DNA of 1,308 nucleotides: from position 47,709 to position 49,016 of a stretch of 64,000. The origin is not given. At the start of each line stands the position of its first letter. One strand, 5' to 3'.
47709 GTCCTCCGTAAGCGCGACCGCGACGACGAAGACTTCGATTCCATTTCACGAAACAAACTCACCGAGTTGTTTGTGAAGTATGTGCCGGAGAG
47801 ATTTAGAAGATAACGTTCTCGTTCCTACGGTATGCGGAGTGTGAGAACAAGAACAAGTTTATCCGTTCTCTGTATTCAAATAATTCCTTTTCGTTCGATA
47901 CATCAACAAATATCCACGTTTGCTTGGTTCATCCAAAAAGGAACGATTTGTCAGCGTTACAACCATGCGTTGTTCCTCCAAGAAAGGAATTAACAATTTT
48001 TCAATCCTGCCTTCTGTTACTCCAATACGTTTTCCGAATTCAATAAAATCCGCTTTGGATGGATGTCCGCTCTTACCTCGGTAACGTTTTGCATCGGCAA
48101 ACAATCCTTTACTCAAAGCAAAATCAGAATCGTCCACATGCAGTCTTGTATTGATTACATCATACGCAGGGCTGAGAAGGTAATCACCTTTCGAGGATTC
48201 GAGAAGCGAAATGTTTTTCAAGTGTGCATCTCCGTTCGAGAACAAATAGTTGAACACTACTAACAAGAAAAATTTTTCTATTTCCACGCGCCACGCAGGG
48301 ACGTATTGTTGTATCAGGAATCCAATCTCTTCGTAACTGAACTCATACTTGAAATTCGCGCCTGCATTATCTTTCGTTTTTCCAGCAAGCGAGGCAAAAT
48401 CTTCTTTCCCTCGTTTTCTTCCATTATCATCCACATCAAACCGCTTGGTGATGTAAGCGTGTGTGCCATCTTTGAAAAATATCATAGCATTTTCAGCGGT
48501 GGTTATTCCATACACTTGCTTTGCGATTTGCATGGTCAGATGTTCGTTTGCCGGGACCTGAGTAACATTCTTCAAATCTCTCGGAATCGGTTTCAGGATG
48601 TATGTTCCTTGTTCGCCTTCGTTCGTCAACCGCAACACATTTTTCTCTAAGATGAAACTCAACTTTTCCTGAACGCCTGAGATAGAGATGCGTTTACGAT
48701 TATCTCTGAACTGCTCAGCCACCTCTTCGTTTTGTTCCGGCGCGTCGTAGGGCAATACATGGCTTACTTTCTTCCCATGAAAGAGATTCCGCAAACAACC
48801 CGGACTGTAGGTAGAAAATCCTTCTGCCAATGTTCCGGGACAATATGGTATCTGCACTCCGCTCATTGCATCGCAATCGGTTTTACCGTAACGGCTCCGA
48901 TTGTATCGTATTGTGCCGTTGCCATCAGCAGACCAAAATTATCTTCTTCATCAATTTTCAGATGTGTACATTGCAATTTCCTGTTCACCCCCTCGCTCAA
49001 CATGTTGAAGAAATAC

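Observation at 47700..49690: Complete tripartite HipB–HipS–HipT toxin–antitoxin cassette inserted into the 3' end of a small gene, bounded by ~114-bp diverged direct repeats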

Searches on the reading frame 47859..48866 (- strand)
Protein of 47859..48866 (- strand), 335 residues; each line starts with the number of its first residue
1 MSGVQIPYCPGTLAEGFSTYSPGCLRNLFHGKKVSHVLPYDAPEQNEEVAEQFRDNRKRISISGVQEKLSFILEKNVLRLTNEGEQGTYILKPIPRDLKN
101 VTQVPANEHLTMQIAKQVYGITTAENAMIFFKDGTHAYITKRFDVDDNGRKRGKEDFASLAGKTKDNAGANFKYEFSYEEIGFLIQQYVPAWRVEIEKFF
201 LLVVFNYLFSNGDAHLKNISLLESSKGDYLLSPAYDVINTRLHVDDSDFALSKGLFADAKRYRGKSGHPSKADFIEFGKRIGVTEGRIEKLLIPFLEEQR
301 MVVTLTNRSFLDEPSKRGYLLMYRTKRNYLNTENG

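Call 4: search_protein_families(library=pfam, proteins=[window:47859-48866:-], max_evalue=0.01)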
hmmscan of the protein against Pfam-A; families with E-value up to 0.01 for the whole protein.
window:47859-48866:- (335 aa): 1 family
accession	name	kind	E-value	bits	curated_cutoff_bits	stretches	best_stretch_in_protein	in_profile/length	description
PF07804.18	HipA_C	-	1.1e-37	130.2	30.5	1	60-291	1-201/213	HipA-like C-terminal domain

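Call 5: search_protein_families(library=ncbifam, proteins=[window:47859-48866:-], max_evalue=0.01)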
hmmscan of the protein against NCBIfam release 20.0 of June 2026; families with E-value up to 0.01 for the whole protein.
window:47859-48866:- (335 aa): 1 family
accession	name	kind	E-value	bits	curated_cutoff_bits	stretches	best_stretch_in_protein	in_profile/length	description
NF007297.0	PRK09775.1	equivalog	6.4e-07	28.5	401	1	108-238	249-370/446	type II toxin-antitoxin system HipA family toxin YjjJ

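Call 6: search_solved_structures(query=window:47859-48866:-, max_evalue=0.01, show_alignments=2)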
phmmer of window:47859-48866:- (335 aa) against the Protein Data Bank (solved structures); distinct sequences matched with E-value up to 0.01: 16.
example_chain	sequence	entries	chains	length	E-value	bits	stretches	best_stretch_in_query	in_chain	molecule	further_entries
7vkb_A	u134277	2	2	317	1.4e-28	103.3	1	36-326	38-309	HipA_C domain-containing protein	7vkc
8ezr_B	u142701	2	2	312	1.7e-28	103.1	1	38-326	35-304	HipT(Lp)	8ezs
7wcf_A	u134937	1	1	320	5.5e-28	101.4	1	36-326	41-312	HipA_C domain-containing protein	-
7ab3_C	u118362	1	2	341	1.1e-16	64.3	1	51-330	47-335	HipA_C domain-containing protein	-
7ab4_C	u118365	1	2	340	1.1e-16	64.3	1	51-330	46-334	HipA_C domain-containing protein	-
7ab5_C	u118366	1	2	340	2.8e-16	62.9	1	51-330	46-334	HipA_C domain-containing protein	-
3tpd_A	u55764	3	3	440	0.00011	24.9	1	55-257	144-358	Serine/threonine-protein kinase HipA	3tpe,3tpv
2wiu_A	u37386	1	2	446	0.00033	23.3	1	55-256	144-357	PROTEIN HIPA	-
3hzi_A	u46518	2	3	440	0.00074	22.1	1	55-257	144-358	Protein hipA | Serine/threonine-protein kinase HipA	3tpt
3tpb_A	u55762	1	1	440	0.0019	20.8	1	55-257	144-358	Serine/threonine-protein kinase HipA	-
4yg7_D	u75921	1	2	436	0.0021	20.6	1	55-257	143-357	Serine/threonine-protein kinase HipA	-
3fbr_A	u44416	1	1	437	0.0021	20.6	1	55-257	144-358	Serine/threonine-protein kinase toxin HipA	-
3dnt_A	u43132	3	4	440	0.0021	20.6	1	55-257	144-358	Protein hipA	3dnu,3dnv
5k98_A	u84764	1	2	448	0.0023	20.5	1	55-256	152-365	Serine/threonine-protein kinase HipA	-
4pu5_A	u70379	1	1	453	0.0097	18.4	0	53-144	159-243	Toxin-antitoxin system toxin HipA family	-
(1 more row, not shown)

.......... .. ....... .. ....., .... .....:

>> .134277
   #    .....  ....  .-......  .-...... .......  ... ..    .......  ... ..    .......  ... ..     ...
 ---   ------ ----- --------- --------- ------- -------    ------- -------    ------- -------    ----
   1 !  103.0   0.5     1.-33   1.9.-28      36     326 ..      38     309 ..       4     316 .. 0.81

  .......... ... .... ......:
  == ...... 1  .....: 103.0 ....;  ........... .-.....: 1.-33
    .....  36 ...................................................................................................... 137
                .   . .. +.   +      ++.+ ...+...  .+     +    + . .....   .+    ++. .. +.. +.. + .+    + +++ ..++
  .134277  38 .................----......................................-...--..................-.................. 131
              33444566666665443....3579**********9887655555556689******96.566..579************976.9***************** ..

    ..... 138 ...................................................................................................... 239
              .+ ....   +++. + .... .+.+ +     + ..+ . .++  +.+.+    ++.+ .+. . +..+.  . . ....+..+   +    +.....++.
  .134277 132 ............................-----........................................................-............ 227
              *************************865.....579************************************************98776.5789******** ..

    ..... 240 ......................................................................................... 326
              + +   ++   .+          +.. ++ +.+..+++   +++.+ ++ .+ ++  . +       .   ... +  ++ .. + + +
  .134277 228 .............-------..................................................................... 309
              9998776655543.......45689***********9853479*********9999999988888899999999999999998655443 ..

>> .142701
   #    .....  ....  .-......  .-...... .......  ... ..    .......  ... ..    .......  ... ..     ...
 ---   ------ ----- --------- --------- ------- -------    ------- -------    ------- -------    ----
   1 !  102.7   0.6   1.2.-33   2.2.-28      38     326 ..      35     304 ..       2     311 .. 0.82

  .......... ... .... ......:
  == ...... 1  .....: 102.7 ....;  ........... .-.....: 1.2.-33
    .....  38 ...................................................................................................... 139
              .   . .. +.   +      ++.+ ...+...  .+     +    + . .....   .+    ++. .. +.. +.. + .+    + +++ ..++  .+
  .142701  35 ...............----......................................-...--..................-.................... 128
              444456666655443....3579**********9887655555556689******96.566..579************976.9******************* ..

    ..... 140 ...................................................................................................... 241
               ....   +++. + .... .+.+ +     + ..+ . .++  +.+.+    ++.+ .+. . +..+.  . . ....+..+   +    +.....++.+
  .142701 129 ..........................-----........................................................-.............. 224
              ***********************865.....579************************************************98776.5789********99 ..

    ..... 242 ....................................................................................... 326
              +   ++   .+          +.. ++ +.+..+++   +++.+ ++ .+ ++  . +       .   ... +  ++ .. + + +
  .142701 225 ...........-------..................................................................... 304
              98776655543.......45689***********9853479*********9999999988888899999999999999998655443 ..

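Call 15: find_encoding_contigs(protein=window:47859-48866:-, flank=10000, max_places=6)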
Protein window:47859-48866:- (335 aa): 1 contig read that carries it; 1 place shown.
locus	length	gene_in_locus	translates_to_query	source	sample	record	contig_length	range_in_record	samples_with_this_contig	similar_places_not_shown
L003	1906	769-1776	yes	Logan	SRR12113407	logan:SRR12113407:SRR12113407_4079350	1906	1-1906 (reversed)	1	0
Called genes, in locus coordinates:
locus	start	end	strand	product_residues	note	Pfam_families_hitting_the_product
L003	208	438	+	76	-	PF12844:HTH_19, PF13560:HTH_31, PF01381:HTH_3, PF13443:HTH_26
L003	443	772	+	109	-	PF13657:Couple_hipA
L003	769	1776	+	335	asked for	PF07804:HipA_C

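Call 25: find_homologous_proteins(query=window:47859-48866:-, max_evalue=1e-20)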
Query window:47859-48866:- (335 aa): 8000 proteins with E <= 1e-20 among 8000 candidates; the best 120 are listed.
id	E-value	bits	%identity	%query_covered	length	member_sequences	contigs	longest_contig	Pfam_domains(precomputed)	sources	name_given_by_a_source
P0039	1.5e-223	759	100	100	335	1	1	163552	PF07804.19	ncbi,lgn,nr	ncbi:MAG: HipA domain-containing protein [Ignavibacteriae bacterium]|nr:HipA domain-containing prote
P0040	6.9e-174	596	79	97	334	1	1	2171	PF07804.19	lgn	-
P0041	4.3e-173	593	79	99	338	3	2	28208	PF07804.19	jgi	jgi:serine/threonine-protein kinase HipA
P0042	1.0e-172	592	78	99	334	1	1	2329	PF07804.19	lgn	-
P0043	1.5e-172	591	79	97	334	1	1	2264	PF07804.19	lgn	-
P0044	2.4e-172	591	79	98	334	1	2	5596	PF07804.19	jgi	jgi:serine/threonine-protein kinase HipA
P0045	3.2e-172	590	79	97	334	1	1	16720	PF07804.19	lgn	-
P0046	4.1e-172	590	79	97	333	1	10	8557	PF07804.19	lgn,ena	-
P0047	4.6e-172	590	79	99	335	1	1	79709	PF07804.19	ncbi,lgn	-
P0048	5.0e-172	590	79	97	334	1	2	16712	PF07804.19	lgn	-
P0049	9.2e-172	589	78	99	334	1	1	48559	PF07804.19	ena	-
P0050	1.1e-171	589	77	99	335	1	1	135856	PF07804.19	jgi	jgi:serine/threonine-protein kinase HipA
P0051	1.1e-171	588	79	97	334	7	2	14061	PF07804.19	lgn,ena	-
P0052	1.4e-171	588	78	99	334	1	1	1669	PF07804.19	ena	-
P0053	2.2e-171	587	78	99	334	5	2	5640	PF07804.19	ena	-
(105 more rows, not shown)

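Call 26: search_solved_structures(query=window:47859-48866:-, max_evalue=1e-10, show_alignments=4)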
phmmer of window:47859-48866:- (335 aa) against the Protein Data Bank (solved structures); distinct sequences matched with E-value up to 1e-10: 6.
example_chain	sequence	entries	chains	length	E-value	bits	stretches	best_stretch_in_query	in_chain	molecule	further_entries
7vkb_A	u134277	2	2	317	1.4e-28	103.3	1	36-326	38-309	HipA_C domain-containing protein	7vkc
8ezr_B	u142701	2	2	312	1.7e-28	103.1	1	38-326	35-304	HipT(Lp)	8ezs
7wcf_A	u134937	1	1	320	5.5e-28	101.4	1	36-326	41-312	HipA_C domain-containing protein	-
7ab3_C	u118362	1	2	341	1.1e-16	64.3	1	51-330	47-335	HipA_C domain-containing protein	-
7ab4_C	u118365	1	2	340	1.1e-16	64.3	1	51-330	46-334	HipA_C domain-containing protein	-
7ab5_C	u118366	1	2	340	2.8e-16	62.9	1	51-330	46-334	HipA_C domain-containing protein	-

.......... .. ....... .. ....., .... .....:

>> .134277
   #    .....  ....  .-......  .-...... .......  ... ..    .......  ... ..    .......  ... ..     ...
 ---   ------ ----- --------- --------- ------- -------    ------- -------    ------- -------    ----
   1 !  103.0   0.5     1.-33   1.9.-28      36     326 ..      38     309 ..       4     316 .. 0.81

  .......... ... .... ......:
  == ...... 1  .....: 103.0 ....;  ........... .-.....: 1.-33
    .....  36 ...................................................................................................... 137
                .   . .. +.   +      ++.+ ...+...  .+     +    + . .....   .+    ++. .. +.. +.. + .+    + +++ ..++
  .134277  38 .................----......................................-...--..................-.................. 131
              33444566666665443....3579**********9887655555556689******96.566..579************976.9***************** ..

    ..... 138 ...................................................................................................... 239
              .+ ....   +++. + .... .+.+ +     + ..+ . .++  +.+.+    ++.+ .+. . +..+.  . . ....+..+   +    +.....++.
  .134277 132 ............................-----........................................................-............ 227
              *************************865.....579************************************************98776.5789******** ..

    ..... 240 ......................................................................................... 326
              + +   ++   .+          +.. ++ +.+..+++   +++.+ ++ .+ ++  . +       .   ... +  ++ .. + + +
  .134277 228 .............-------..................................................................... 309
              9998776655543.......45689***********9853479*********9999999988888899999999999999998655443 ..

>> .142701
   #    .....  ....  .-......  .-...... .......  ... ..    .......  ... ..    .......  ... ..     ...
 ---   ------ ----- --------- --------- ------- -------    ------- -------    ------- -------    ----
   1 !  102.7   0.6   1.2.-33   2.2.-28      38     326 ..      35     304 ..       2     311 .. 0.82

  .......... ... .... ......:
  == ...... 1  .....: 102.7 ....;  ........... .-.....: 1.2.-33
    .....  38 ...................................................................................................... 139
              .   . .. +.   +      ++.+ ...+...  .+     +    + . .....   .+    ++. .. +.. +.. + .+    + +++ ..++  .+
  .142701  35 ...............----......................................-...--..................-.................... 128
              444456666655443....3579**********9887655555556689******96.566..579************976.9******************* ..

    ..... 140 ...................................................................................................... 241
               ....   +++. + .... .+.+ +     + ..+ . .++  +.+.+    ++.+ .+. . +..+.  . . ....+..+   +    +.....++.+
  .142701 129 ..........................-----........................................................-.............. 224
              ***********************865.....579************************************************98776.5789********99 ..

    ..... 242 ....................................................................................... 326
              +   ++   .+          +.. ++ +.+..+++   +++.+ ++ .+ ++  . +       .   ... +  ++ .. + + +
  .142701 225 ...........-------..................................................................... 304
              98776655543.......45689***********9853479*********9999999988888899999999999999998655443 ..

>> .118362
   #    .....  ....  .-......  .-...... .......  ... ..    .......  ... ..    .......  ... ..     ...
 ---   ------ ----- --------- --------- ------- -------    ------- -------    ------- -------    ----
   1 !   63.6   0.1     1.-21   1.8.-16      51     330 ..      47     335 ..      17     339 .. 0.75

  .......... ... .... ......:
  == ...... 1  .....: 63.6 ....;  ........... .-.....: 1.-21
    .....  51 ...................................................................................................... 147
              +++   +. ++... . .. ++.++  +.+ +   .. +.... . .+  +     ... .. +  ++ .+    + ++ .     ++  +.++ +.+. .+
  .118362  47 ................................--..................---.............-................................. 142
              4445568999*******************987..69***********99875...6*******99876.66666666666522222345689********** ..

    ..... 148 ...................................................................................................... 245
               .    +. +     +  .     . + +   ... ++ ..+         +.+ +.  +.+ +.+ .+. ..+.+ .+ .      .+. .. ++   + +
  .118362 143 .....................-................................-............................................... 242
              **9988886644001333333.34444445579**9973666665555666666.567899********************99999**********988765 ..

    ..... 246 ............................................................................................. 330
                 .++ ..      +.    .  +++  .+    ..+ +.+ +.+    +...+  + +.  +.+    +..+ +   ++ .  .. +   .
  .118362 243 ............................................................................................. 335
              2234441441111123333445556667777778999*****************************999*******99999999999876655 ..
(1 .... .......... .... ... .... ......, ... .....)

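Call 32: find_related_loci(query=window:47859-48866:-, collection=metagenome_contigs, flank=6000)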
Query window:47859-48866:- (335 aa) in metagenome_contigs; peptide patterns used: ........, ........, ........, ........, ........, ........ (x = any residue, [..] = any of these).
481 stretches matched a pattern; 311 encode a relative of the query (tblastn E <= 1e-3); the best 80 are kept; 80 distinct loci.
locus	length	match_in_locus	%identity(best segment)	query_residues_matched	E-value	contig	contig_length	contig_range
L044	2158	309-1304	78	1-330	0e+0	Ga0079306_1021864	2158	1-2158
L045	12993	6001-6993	77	5-333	1e-176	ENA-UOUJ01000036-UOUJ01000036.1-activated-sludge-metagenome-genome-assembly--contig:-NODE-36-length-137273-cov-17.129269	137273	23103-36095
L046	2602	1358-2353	77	1-330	0e+0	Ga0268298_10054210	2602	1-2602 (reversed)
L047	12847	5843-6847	77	1-333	3e-176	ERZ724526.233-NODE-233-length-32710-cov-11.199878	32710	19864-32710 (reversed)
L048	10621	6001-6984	78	5-330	2e-176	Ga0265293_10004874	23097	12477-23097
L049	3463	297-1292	77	1-330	0e+0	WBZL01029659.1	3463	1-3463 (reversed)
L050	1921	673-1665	78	5-333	0e+0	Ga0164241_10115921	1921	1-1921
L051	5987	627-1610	78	5-330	5e-178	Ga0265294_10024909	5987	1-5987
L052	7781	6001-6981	77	6-330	8e-176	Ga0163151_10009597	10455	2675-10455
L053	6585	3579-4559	77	6-330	5e-177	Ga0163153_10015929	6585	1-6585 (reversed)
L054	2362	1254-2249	79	1-330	0e+0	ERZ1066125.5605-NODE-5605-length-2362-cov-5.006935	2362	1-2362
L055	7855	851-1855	77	5-330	5e-175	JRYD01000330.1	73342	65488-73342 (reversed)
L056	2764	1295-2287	79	4-332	0e+0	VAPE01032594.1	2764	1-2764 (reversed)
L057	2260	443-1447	77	5-330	0e+0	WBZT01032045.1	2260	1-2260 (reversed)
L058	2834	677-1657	77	6-330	0e+0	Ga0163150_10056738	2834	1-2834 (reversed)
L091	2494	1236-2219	77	5-330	0e+0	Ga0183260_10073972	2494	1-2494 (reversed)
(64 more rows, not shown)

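Call 51: search_protein_families(library=pfam, proteins=[L091:2-499:+], max_evalue=0.001)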
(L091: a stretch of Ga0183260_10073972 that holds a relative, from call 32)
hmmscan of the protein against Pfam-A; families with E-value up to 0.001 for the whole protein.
L091:2-499:+ (165 aa): 2 families
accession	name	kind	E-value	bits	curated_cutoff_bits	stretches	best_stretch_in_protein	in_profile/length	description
PF03176.21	MMPL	-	2.2e-11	43.8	20.5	1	12-161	149-303/333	MMPL family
PF02460.24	Patched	-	0.00034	20.8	23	1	32-158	30-155/156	Patched SSD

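Call 52: search_protein_families(library=padloc, proteins=[window:47859-48866:-], max_evalue=0.001)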
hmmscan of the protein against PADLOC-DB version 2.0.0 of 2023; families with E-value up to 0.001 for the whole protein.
window:47859-48866:- (335 aa): 2 families
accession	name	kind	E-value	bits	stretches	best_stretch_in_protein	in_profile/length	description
PDLC04340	PDC-M03A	-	1.6e-06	25.8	1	106-236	48-166/280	-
PDLC04339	PDC-M03A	-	0.0002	18.8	1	196-237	134-174/293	-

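Call 61: search_dna_similar(query=window:47859-48866:-, collection=plasmids, mode=protein, max_rows=12, max_evalue=1e-30)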
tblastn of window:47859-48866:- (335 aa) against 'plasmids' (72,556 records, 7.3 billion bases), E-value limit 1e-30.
Records with a match: 11; places in all: 12; records where one place covers at least 80% of the query: 10.
Best place of each record, by identity: 60-80% 1; <60% 10.
By first word of the organism name: Runella 2; Persicobacter 2; Chondrinema 1; Flammeovirga 1; Parabacteroides 1; Fulvitalea 1; Bacteroides 1; Arcobacter 1; Segatella 1.
By predicted mobility (MOB-suite, as given by PLSDB): non-mobilizable 10; conjugative 1.
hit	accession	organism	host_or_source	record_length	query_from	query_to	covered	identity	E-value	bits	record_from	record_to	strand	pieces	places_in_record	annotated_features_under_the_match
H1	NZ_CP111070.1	Chondrinema litorale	Seaweed,red alga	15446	1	333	99%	63.0%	4e-134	427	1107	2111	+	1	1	HipA domain-containing protein | HipA N-terminal domain-containing protein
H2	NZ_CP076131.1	Flammeovirga kamogawensis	single bacterial isolate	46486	1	331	99%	50.8%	4e-97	322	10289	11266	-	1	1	HipA domain-containing protein | HipA N-terminal domain-containing protein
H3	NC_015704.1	Runella slithyformis DSM 19594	fresh water lake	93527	9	331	96%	51.7%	4e-99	327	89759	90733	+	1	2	HipA domain-containing protein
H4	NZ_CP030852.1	Runella rosea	Whole organism,fresh water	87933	3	331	98%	47.7%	5e-88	295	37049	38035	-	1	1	HipA domain-containing protein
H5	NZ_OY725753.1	Parabacteroides distasonis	-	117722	1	326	97%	47.9%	3e-82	278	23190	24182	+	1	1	HipA domain-containing protein | HipA N-terminal domain-containing protein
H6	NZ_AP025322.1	Fulvitalea axinellae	-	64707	4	331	98%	47.6%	8e-85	286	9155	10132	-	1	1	HipA domain-containing protein | HipA N-terminal domain-containing protein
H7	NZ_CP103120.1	Bacteroides thetaiotaomicron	Homo sapiens,cell culture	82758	9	326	95%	49.1%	6e-83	280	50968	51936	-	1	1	HipA domain-containing protein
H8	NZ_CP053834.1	Arcobacter cloacae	cell culture,Sewage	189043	9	326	95%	36.7%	3e-47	177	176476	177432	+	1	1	HipA domain-containing protein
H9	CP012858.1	Persicobacter sp. JZB09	cell culture,soil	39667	60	330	81%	41.0%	1e-48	181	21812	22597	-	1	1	record has no annotation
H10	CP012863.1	Persicobacter sp. JZB09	cell culture,soil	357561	1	326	97%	33.2%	8e-32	133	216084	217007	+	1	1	record has no annotation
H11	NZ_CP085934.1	Segatella copri DSM 18205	-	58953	122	331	63%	41.5%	2e-43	166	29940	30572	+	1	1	HipA domain-containing protein | hypothetical protein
